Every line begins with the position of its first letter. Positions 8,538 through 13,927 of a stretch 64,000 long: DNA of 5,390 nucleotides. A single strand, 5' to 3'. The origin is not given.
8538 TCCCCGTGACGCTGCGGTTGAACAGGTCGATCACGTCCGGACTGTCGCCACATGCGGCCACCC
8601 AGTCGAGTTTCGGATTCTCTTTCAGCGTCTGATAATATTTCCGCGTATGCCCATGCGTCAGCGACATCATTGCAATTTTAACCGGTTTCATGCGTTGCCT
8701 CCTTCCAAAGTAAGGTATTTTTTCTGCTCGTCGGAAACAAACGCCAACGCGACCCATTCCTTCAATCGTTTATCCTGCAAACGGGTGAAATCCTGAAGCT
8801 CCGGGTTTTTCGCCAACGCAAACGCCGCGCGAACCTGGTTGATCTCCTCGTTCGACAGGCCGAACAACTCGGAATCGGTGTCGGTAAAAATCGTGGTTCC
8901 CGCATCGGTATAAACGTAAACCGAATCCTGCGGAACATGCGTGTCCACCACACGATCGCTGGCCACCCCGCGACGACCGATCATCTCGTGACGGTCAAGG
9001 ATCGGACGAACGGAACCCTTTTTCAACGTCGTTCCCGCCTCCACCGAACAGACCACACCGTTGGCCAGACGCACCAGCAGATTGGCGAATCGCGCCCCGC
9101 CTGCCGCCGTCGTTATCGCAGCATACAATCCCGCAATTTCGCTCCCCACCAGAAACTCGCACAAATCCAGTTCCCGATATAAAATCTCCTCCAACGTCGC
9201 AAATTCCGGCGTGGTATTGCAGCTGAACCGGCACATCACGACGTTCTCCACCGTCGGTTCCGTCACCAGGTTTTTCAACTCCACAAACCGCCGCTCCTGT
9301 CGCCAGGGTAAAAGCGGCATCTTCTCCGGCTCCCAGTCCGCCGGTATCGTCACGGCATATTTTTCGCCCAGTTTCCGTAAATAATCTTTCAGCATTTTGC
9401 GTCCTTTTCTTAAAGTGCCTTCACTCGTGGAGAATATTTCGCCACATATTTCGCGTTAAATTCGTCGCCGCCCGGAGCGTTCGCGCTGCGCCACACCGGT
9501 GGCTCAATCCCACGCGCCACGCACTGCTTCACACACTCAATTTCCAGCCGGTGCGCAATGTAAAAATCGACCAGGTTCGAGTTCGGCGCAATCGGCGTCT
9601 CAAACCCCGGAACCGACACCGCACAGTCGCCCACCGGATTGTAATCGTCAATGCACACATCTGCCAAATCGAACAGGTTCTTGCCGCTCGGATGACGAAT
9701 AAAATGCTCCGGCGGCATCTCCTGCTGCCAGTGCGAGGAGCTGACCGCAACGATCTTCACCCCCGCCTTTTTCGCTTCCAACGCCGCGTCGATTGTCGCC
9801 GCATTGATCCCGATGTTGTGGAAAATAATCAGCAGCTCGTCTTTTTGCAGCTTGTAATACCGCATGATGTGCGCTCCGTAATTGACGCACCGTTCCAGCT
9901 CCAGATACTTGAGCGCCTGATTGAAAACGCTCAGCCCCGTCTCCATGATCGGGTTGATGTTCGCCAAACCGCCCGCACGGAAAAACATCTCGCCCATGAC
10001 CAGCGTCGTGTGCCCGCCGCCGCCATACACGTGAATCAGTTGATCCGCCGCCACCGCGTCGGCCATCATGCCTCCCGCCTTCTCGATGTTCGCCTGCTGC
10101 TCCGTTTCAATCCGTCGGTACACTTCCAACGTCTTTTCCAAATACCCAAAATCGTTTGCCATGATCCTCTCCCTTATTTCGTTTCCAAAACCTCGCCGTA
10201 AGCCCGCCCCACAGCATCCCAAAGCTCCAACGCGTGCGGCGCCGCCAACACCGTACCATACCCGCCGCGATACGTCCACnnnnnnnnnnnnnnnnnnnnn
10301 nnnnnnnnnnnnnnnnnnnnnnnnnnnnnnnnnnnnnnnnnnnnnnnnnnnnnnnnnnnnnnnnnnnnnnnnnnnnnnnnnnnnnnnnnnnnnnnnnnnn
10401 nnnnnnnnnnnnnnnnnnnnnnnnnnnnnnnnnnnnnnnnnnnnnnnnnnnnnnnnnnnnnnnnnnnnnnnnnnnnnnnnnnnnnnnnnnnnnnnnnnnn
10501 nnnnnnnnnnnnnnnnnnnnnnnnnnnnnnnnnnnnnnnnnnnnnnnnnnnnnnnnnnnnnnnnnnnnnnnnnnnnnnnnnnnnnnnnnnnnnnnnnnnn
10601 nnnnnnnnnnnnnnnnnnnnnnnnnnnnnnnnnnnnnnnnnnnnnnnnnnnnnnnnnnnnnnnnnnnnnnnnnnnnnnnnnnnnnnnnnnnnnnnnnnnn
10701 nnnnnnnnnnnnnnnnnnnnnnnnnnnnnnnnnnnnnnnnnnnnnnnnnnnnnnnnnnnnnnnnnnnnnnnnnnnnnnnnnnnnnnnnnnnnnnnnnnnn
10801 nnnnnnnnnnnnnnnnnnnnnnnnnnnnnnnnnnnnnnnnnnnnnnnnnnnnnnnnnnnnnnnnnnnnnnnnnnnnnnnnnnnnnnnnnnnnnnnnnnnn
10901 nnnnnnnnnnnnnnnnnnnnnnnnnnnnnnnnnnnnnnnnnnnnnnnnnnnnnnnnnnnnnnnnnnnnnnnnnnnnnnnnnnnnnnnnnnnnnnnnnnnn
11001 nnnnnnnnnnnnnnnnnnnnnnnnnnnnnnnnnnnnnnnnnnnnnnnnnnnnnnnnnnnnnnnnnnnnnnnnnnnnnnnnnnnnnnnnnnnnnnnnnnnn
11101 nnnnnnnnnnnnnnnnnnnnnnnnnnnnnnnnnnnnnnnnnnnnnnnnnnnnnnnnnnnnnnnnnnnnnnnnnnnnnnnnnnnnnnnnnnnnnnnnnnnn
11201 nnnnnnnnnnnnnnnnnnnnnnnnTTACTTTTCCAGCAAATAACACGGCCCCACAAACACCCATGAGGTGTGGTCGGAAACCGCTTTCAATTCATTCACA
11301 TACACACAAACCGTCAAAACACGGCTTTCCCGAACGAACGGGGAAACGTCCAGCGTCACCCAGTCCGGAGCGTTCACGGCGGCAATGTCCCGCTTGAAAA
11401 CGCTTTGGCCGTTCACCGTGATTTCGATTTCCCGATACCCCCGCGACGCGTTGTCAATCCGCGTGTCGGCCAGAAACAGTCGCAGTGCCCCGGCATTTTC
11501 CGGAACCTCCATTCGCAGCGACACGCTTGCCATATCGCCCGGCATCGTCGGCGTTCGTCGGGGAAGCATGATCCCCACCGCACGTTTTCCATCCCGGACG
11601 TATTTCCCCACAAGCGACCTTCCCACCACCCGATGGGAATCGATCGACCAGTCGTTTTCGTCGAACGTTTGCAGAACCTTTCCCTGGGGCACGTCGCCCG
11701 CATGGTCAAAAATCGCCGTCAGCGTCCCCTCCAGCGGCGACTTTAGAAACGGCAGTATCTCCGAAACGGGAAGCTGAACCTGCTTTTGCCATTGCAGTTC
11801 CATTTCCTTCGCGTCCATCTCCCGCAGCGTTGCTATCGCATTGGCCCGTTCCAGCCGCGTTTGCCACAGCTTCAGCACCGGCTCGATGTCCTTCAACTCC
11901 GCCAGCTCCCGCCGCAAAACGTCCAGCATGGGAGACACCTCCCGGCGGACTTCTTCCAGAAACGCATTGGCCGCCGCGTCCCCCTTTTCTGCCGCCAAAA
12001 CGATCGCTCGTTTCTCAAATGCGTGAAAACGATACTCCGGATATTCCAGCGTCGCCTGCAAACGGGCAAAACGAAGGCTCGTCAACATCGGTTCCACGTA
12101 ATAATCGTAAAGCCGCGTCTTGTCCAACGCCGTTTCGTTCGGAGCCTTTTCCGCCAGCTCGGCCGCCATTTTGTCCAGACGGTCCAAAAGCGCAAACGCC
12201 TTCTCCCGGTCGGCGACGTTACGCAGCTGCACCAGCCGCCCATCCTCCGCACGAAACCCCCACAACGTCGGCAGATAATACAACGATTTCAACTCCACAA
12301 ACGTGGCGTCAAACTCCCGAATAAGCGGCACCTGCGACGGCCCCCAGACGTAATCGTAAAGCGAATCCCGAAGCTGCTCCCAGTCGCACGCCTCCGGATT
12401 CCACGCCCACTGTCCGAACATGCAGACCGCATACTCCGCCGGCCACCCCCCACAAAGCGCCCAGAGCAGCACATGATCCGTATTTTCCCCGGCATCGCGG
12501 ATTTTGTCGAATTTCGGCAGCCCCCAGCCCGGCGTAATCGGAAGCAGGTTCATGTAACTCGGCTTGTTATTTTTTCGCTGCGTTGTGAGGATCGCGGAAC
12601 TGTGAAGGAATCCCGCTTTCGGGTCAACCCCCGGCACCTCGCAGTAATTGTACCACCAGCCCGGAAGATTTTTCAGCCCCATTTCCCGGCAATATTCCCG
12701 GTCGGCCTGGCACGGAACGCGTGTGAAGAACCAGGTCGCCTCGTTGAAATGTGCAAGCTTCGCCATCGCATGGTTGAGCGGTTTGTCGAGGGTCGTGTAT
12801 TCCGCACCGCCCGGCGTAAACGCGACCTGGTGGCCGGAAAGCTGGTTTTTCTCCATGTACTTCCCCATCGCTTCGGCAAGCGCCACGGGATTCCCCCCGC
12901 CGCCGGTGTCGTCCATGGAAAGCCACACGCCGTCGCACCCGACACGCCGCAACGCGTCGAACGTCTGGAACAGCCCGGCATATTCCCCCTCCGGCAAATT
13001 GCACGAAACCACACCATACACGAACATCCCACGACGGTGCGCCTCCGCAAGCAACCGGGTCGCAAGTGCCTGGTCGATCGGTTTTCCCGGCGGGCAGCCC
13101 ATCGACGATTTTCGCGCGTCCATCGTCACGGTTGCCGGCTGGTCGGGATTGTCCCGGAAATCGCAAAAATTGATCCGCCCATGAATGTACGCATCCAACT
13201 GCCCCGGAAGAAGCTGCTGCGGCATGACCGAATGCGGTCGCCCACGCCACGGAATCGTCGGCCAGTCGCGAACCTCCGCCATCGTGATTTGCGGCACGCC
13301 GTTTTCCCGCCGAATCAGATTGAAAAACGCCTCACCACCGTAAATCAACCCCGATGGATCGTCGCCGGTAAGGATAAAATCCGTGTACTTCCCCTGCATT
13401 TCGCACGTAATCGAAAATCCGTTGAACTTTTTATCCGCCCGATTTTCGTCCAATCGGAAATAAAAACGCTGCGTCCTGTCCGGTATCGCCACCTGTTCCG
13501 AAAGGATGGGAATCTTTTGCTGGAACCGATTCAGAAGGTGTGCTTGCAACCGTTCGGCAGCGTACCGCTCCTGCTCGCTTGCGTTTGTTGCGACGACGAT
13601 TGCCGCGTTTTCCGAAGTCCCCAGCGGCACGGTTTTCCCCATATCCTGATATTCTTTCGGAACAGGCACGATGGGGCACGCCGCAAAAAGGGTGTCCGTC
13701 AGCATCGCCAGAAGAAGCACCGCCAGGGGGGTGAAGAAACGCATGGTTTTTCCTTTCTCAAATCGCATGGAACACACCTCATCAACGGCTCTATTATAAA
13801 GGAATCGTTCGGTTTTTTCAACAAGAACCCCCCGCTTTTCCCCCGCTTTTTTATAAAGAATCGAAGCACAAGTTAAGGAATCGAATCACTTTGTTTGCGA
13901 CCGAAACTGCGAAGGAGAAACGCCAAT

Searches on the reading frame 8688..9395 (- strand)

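Call 76: search_protein_families(library=pfam, proteins=[window:8688-9395:-], max_evalue=0.001)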
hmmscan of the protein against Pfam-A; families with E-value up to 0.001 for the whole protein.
window:8688-9395:- (235 aa): 1 family
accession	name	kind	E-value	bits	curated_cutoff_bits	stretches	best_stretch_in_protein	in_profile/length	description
PF22725.1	GFO_IDH_MocA_C3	-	0.00045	20.7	27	1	76-144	54-122/124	GFO/IDH/MocA C-terminal domain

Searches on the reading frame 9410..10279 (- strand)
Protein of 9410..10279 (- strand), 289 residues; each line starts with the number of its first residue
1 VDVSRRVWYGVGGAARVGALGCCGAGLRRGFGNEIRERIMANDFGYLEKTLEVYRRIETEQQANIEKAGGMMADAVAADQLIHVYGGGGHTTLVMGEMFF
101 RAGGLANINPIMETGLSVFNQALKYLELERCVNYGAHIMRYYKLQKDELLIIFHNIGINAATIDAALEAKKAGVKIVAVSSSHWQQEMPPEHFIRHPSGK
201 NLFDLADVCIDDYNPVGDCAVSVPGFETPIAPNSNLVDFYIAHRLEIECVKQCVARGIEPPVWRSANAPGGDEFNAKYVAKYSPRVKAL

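Call 75: search_protein_families(library=pfam, proteins=[window:9410-10279:-], max_evalue=0.001)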
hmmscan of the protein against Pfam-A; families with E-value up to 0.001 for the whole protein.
window:9410-10279:- (289 aa): 2 families
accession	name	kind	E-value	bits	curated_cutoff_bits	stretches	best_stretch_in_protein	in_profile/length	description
PF13580.11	SIS_2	-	6.5e-33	114.1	27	1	46-181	2-138/138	SIS domain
PF10740.15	DUF2529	-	0.00062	19.8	22.3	0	54-88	13-47/169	Domain of unknown function (DUF2529)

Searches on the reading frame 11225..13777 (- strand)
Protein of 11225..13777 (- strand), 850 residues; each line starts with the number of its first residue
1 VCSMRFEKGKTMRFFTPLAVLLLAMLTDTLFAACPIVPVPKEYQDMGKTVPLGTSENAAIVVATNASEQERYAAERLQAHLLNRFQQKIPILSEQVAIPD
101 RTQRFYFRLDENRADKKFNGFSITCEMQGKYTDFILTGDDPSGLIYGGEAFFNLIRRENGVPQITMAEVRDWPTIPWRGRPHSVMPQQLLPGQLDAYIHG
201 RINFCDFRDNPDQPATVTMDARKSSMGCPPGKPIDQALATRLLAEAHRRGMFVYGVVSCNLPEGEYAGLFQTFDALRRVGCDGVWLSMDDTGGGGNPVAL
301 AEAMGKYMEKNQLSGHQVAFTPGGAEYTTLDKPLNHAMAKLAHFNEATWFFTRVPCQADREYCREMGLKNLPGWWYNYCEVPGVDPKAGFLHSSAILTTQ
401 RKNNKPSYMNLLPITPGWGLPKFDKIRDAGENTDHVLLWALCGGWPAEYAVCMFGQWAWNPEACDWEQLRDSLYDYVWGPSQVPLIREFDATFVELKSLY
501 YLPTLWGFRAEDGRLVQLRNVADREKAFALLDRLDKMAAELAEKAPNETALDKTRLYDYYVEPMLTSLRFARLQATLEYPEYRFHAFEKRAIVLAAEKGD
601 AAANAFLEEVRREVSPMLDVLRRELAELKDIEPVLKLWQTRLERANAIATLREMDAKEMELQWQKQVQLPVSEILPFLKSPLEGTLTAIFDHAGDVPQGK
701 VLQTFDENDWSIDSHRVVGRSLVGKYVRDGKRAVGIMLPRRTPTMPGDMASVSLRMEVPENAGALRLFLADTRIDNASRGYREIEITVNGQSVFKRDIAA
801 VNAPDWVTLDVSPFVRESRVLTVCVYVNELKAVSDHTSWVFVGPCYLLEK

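Call 75: search_protein_families(library=pfam, proteins=[window:11225-13777:-], max_evalue=0.001)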
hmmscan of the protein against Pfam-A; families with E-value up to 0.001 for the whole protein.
window:11225-13777:- (850 aa): 1 family
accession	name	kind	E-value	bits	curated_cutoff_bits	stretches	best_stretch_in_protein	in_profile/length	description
PF02838.20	Glyco_hydro_20b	-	0.00011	23.4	26.1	1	34-172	2-124/124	Glycosyl hydrolase family 20, domain 2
